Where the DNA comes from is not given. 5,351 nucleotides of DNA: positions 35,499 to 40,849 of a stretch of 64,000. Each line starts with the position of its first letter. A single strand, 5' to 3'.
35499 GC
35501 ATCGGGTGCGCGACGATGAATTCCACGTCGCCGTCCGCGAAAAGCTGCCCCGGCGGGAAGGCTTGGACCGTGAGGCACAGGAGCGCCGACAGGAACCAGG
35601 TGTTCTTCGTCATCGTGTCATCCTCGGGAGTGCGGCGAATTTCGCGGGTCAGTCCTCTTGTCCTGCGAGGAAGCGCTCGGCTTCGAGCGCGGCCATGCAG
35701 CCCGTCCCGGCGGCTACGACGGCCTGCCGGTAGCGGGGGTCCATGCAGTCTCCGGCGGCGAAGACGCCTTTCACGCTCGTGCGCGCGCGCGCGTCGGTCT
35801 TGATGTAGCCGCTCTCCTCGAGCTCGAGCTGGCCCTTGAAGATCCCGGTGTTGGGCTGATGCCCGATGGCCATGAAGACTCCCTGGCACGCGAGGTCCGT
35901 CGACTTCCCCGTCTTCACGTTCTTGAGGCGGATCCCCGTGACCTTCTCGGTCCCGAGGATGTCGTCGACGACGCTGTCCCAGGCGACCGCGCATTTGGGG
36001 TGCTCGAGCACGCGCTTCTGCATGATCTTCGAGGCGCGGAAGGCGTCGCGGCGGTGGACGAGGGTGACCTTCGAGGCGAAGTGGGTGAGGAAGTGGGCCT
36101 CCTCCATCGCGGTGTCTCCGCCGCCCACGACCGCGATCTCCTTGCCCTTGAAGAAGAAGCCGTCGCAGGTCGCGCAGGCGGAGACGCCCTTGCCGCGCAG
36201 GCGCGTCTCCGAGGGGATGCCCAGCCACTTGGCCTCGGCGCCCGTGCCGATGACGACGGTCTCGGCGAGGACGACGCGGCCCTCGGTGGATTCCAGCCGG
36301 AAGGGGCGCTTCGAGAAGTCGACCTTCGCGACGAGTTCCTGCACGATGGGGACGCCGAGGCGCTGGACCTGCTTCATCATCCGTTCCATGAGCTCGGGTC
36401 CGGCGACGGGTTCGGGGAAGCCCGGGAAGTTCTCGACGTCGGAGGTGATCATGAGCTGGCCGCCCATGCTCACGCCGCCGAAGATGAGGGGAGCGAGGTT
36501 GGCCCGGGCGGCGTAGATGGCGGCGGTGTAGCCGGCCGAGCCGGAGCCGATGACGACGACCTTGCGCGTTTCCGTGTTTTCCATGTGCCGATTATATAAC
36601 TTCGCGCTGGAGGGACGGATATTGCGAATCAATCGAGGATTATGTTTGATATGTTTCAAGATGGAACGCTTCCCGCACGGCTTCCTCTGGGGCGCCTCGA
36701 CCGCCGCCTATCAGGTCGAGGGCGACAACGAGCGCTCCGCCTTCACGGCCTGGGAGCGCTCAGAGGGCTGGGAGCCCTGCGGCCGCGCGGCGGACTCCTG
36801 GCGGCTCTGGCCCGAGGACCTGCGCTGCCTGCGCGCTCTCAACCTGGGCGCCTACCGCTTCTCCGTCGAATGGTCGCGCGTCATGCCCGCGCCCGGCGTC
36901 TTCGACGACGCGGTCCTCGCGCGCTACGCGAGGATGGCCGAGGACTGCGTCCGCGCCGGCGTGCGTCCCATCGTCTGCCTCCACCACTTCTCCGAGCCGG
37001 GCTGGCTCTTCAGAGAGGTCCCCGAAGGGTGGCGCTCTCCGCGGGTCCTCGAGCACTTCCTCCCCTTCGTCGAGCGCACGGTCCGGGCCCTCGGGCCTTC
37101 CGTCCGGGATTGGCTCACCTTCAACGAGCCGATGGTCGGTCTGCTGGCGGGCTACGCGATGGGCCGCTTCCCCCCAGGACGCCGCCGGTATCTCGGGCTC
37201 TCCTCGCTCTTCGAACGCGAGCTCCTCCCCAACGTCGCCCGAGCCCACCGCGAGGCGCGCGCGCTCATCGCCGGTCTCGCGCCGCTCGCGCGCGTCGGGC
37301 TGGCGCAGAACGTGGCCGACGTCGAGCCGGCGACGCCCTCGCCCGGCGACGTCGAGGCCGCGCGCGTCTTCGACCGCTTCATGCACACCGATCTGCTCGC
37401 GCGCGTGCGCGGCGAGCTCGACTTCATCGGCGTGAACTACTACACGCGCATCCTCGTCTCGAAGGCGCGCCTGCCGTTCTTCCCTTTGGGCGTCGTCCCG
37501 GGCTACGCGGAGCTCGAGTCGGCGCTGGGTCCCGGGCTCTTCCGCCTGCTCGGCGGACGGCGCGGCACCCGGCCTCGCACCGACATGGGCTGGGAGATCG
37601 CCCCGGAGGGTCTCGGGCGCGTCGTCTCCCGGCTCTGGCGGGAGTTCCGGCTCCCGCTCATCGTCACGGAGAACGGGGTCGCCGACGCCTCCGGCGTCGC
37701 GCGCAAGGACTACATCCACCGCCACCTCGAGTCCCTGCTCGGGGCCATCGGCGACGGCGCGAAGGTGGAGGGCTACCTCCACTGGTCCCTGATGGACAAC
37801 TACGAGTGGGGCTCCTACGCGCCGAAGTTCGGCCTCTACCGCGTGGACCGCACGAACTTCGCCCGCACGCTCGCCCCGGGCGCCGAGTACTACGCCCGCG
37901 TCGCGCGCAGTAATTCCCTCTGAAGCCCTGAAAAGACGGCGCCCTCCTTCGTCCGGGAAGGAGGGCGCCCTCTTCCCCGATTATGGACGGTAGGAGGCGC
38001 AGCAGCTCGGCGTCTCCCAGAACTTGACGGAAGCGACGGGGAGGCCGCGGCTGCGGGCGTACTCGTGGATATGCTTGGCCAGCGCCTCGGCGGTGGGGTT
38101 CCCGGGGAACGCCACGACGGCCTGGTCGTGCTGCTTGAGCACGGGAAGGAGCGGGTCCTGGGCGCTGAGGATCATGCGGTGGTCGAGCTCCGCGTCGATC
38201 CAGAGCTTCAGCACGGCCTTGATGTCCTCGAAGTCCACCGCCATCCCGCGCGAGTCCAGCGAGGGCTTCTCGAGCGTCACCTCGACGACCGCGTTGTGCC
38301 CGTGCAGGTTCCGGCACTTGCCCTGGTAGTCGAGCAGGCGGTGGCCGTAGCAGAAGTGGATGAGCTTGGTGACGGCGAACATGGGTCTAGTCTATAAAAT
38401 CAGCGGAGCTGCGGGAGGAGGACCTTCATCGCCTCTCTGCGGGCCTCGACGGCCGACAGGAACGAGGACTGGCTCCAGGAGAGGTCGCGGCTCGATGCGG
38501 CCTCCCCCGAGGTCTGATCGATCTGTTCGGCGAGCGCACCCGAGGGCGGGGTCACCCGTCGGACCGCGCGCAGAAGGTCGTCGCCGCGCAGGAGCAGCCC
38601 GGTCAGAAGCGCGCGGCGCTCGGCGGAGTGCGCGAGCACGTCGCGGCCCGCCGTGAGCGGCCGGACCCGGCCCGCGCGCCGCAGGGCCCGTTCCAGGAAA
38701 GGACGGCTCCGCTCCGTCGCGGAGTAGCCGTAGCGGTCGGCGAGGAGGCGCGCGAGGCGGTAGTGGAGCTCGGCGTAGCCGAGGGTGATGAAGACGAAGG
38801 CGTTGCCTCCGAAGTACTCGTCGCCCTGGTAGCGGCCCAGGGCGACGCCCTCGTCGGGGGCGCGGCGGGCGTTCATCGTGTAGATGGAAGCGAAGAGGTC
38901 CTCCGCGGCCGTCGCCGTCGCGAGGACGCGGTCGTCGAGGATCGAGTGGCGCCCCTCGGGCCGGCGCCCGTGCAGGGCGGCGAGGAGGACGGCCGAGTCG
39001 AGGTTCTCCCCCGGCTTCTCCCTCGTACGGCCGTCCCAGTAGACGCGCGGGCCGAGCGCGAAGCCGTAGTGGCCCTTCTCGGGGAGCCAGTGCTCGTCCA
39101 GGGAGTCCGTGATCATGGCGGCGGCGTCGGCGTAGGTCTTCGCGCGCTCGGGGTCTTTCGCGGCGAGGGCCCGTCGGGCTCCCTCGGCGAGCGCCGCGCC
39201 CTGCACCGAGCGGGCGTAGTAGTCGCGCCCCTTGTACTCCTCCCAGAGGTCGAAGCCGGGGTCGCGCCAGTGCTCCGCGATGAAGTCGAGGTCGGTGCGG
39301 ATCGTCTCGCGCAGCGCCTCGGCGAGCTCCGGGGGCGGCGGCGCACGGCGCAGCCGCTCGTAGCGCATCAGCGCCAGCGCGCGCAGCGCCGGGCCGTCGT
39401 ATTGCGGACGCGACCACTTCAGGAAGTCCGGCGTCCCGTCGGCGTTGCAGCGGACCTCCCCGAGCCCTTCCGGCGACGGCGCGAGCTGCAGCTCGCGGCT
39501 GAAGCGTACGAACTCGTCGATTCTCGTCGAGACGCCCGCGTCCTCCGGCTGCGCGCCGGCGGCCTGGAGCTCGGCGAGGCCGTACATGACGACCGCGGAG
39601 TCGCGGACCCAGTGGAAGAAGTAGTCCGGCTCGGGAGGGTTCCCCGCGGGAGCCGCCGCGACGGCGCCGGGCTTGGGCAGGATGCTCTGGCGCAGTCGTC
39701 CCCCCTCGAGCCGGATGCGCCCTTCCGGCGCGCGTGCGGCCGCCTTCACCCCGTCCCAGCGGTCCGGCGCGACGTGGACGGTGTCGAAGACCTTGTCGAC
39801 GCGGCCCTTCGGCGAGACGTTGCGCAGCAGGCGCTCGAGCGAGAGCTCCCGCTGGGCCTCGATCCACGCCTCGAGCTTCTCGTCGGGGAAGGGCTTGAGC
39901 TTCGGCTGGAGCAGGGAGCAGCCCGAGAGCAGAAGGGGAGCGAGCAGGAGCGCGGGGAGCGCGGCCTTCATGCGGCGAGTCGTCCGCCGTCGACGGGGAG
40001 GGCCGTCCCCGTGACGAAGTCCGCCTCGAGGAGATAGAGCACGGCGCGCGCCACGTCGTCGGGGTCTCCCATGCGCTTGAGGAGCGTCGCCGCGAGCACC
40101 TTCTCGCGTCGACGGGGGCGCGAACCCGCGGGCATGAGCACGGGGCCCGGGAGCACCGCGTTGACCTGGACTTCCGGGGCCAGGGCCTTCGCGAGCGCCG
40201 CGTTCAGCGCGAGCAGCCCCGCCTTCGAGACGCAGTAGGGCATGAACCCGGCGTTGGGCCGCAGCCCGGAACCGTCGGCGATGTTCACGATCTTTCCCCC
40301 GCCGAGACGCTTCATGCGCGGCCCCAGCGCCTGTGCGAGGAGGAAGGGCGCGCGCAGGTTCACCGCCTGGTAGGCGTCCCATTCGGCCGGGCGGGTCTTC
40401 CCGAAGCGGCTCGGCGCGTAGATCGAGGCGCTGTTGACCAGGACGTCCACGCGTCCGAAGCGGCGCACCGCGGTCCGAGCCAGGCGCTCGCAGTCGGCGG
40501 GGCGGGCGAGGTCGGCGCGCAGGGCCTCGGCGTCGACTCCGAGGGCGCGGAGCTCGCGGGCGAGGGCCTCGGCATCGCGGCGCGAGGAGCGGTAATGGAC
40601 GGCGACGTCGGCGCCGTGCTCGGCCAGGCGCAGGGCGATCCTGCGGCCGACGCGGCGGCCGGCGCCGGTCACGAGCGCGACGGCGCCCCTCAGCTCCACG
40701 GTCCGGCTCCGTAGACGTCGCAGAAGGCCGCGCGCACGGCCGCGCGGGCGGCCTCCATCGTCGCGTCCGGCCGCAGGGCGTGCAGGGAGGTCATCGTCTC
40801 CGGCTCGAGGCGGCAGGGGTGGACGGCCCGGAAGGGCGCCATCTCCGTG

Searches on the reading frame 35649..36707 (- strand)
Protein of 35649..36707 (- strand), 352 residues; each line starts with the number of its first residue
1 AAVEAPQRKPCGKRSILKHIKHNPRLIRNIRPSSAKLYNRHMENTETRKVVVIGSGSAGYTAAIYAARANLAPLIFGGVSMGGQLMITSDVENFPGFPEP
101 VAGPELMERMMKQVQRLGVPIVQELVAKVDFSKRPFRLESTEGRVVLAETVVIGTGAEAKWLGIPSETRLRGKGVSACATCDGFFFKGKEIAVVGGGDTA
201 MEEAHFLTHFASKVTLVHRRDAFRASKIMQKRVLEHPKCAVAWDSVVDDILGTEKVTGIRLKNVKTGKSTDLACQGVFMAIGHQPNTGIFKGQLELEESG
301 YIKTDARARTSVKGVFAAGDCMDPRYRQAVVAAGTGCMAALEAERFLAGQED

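Call 28: search_protein_families(library=pfam, proteins=[window:35649-36707:-], max_evalue=0.001)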
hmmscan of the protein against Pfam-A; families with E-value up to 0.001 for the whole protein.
window:35649-36707:- (352 aa): 8 families
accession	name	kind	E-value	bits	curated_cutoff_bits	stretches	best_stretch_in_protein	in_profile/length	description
PF07992.20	Pyr_redox_2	-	1e-53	183.1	26.1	1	49-336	2-291/291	Pyridine nucleotide-disulphide oxidoreductase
PF13738.12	Pyr_redox_3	-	2.5e-16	60.2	30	1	107-319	84-305/305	Pyridine nucleotide-disulphide oxidoreductase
PF00070.33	Pyr_redox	-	5e-16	59.4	22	1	191-262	2-80/82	Pyridine nucleotide-disulphide oxidoreductase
PF13434.12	Lys_Orn_oxgnase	-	1.5e-05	24.7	21.3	0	136-225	132-227/339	L-lysine 6-monooxygenase/L-ornithine 5-monooxygenase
PF00890.30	FAD_binding_2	-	2.6e-05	24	20.4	0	50-72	2-24/414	FAD binding domain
PF03486.20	HI0933_like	-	0.00011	22.1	50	0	49-77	2-30/244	HI0933-like protein Rossmann domain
PF13241.12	NAD_binding_7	-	0.00012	23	22.1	0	186-225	5-45/104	Putative NAD(P)-binding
PF01266.30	DAO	-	0.00014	21.9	27.9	0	49-70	1-22/353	FAD dependent oxidoreductase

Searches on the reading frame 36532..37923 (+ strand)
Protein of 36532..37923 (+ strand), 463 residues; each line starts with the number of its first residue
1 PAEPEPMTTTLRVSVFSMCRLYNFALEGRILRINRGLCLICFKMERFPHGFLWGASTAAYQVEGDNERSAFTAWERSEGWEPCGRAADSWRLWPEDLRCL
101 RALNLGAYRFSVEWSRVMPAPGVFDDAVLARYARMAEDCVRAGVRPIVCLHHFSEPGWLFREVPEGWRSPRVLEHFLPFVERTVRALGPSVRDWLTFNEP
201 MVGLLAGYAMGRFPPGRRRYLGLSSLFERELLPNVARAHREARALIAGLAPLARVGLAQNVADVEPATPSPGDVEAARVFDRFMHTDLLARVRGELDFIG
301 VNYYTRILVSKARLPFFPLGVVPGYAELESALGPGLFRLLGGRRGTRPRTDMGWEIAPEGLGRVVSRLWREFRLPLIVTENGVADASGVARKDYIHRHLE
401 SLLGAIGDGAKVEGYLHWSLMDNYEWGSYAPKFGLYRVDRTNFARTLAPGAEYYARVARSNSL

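Call 28: search_protein_families(library=pfam, proteins=[window:36532-37923:+], max_evalue=0.001)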
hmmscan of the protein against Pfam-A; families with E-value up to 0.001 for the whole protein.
window:36532-37923:+ (463 aa): 1 family
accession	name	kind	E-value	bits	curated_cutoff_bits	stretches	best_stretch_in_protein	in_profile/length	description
PF00232.24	Glyco_hydro_1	-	2.9e-71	240.7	22.6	2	45-285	3-246/453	Glycosyl hydrolase family 1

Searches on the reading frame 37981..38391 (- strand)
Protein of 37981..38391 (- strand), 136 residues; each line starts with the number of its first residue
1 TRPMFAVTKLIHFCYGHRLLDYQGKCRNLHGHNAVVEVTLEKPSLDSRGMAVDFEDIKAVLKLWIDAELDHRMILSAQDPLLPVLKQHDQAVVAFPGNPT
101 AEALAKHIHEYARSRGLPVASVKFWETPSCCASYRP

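Call 28: search_protein_families(library=pfam, proteins=[window:37981-38391:-], max_evalue=0.001)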
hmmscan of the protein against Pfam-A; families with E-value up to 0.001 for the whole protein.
window:37981-38391:- (136 aa): 1 family
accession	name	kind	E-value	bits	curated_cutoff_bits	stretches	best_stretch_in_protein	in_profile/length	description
PF01242.24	PTPS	-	2.1e-32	112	22.4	1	7-135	2-119/121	6-pyruvoyl tetrahydropterin synthase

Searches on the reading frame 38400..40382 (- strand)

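Call 85: search_protein_families(library=pfam, proteins=[window:38400-40382:-], max_evalue=0.001)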
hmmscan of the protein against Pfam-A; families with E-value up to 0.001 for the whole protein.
window:38400-40382:- (660 aa): 1 family
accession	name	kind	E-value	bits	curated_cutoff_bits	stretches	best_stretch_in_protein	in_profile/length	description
PF00723.27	Glyco_hydro_15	-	4.6e-53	181.1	22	1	236-645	21-426/427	Glycosyl hydrolases family 15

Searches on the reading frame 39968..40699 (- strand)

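Call 85: search_protein_families(library=pfam, proteins=[window:39968-40699:-], max_evalue=0.001)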
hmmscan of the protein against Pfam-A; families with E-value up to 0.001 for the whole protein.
window:39968-40699:- (243 aa): 4 families
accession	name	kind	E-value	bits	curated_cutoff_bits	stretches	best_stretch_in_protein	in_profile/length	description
PF13561.12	adh_short_C2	-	3.5e-48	164.7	27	1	13-239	2-234/236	Enoyl-(Acyl carrier protein) reductase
PF00106.31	adh_short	-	9.8e-44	149.6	26.6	1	7-189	2-184/195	short chain dehydrogenase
PF08659.16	KR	-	3.5e-11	43.8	22.6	1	7-125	2-123/180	KR domain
PF01370.27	Epimerase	-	4.6e-05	23.4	20.9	1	8-95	1-75/240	NAD dependent epimerase/dehydratase family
